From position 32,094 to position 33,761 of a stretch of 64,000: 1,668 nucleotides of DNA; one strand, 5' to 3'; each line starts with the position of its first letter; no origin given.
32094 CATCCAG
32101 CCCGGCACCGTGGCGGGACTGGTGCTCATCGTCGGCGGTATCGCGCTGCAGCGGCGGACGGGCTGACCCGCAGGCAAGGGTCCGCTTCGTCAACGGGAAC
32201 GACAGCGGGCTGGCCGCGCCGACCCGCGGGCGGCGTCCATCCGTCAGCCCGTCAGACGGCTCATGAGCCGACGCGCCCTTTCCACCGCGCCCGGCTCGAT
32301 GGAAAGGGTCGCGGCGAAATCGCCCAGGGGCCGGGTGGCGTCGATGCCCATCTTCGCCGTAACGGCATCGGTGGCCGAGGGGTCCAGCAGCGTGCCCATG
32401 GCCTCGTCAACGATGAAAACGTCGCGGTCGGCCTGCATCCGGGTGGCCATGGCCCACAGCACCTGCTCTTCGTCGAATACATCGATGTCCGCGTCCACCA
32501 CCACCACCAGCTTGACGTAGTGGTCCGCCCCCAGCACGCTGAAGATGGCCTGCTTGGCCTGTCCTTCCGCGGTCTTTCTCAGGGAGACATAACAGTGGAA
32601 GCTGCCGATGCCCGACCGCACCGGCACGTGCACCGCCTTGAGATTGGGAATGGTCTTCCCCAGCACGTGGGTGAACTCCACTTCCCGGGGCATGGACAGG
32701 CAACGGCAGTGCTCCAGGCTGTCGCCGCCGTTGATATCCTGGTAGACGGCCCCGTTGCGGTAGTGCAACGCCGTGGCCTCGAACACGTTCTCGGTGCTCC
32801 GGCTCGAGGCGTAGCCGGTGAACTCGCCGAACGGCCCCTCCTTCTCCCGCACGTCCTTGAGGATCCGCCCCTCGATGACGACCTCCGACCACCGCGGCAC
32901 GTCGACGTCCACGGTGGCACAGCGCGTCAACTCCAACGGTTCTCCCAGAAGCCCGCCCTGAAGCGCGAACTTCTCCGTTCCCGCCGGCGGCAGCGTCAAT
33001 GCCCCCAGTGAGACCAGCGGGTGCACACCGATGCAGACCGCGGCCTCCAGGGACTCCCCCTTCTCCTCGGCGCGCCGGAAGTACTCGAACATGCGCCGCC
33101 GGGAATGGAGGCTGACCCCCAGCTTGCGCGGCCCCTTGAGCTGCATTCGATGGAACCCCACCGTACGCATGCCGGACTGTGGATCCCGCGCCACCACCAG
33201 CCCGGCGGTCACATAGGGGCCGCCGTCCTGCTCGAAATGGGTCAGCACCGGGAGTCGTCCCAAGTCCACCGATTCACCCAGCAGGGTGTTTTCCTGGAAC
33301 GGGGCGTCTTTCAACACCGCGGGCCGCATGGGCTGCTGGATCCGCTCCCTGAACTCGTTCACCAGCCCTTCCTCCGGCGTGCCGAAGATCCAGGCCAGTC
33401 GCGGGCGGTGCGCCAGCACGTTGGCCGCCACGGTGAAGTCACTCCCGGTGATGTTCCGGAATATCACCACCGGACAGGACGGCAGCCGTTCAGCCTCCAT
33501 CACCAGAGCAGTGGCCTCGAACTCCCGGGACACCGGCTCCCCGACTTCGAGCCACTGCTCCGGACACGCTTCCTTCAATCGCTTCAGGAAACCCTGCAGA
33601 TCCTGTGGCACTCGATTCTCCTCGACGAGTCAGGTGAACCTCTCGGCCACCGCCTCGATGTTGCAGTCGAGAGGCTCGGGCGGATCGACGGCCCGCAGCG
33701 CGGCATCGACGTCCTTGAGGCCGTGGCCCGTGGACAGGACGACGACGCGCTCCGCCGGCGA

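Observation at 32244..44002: Tightly coupled 12-gene operon with an enzyme combination that matches no pathway I can name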

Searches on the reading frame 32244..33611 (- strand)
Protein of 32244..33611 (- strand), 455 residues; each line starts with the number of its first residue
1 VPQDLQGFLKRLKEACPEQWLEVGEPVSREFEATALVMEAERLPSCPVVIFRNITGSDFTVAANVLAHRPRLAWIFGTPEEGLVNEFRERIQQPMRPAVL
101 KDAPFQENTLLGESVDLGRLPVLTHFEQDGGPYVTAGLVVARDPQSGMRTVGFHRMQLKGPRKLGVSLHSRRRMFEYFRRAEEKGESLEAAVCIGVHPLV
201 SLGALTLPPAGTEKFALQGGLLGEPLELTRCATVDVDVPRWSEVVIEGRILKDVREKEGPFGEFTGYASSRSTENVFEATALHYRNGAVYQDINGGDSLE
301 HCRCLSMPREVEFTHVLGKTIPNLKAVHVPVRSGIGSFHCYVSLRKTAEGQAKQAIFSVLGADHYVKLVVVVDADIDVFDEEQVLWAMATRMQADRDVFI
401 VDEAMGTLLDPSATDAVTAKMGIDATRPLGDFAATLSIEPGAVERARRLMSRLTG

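Call 5: search_protein_families(library=pfam, proteins=[window:32244-33611:-])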
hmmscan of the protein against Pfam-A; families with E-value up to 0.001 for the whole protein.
window:32244-33611:- (455 aa): 3 families
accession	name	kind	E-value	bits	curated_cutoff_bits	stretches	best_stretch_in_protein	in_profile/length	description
PF01977.22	UbiD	-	3.4e-61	206.5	23.3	1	101-295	6-203/206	3-octaprenyl-4-hydroxybenzoate carboxy-lyase Rift-related domain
PF20696.2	UbiD_C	-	4.9e-31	107.8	24.2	1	306-425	5-127/127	3-octaprenyl-4-hydroxybenzoate carboxy-lyase C-terminal domain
PF20695.2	UbiD_N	-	1.2e-12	48.2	24.3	1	20-91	10-78/78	3-octaprenyl-4-hydroxybenzoate carboxy-lyase N-terminal domain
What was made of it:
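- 32244..33611 (-): g12, UbiD-family (de)carboxylase, HmfF-like (455 aa, GTG start). PF20695, PF01977 and PF20696 (call 5).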

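Call 7: search_protein_families(library=ncbifam, proteins=[window:32244-33611:-], max_evalue=0.00001)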
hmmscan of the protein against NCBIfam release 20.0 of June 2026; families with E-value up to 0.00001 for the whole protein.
window:32244-33611:- (455 aa): 7 families
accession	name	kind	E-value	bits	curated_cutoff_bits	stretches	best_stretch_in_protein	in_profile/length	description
TIGR00148.1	TIGR00148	subfamily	4.8e-102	341.9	244.85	1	6-427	2-437/438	UbiD family decarboxylase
NF041204.1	VdcC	exception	1.1e-85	287.9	650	1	3-429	2-439/467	non-oxidative hydroxyarylic acid decarboxylases subunit C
TIGR03701.1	mena_SCO4490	equivalog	9.9e-66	222.2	495.9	1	95-414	107-426/433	menaquinone biosynthesis decarboxylase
NF008175.0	PRK10922.1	equivalog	1.6e-49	168.8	788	1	95-427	120-457/497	4-hydroxy-3-polyprenylbenzoate decarboxylase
TIGR02723.1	phenyl_P_alpha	equivalog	3.4e-39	134.8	564.6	1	92-415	100-427/485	phenylphosphate carboxylase subunit alpha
TIGR02724.1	phenyl_P_beta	equivalog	2.5e-37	128.4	468.95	1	45-413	40-423/472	phenylphosphate carboxylase subunit beta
NF041219.1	BagN_FevL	exception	3.4e-33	114.9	1000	1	22-297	35-327/502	bagremycin/ferroverdin biosynthesis UbiD family decarboxylase BagN/FevL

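Call 15: search_solved_structures(query=window:32244-33611:-, max_evalue=1e-10)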
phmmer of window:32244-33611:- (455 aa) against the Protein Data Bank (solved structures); distinct sequences matched with E-value up to 1e-10: 40.
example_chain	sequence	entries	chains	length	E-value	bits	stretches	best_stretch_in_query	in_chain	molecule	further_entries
6h6v_A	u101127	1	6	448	4.6e-88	299.1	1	25-430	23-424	3-polyprenyl-4-hydroxybenzoate decarboxylase and related decarboxylases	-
6h6x_B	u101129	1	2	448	6.2e-84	285.5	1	25-430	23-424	3-polyprenyl-4-hydroxybenzoate decarboxylase and related decarboxylases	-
2idb_A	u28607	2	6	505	2.5e-47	164.9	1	86-427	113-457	3-octaprenyl-4-hydroxybenzoate carboxy-lyase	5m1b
5m1c_A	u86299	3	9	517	2.8e-47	164.7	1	86-427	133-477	3-octaprenyl-4-hydroxybenzoate carboxy-lyase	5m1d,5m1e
7p9q_A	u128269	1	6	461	5.7e-47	163.7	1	22-428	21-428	AnInD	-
7ae4_A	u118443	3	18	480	1.3e-42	149.4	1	3-429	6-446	Phenolic acid decarboxylase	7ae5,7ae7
5o3m_A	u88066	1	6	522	5.8e-41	143.9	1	46-416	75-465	Protocatechuate decarboxylase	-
5ny5_A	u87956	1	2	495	9.1e-39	136.7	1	45-415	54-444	3,4-dihydroxybenzoate decarboxylase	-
5o3n_A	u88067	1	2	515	1e-38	136.5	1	45-415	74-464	3,4-dihydroxybenzoate decarboxylase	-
7pda_A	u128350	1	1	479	4.4e-33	117.9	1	45-423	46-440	UbiD family decarboxylase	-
6da6_A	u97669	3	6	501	7.6e-30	107.3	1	88-393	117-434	UbiD-like decarboxylase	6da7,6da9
7nf0_A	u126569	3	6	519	2.2e-28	102.4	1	93-412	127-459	Ferulic acid decarboxylase 1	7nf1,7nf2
7ney_A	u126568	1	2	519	6.1e-28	101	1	92-290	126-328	Ferulic acid decarboxylase 1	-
7abo_C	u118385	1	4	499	8.6e-27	97.2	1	63-290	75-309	UbiD-like decarboxylase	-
7abn_D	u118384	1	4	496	9.6e-27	97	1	63-289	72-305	UbiD-like decarboxylase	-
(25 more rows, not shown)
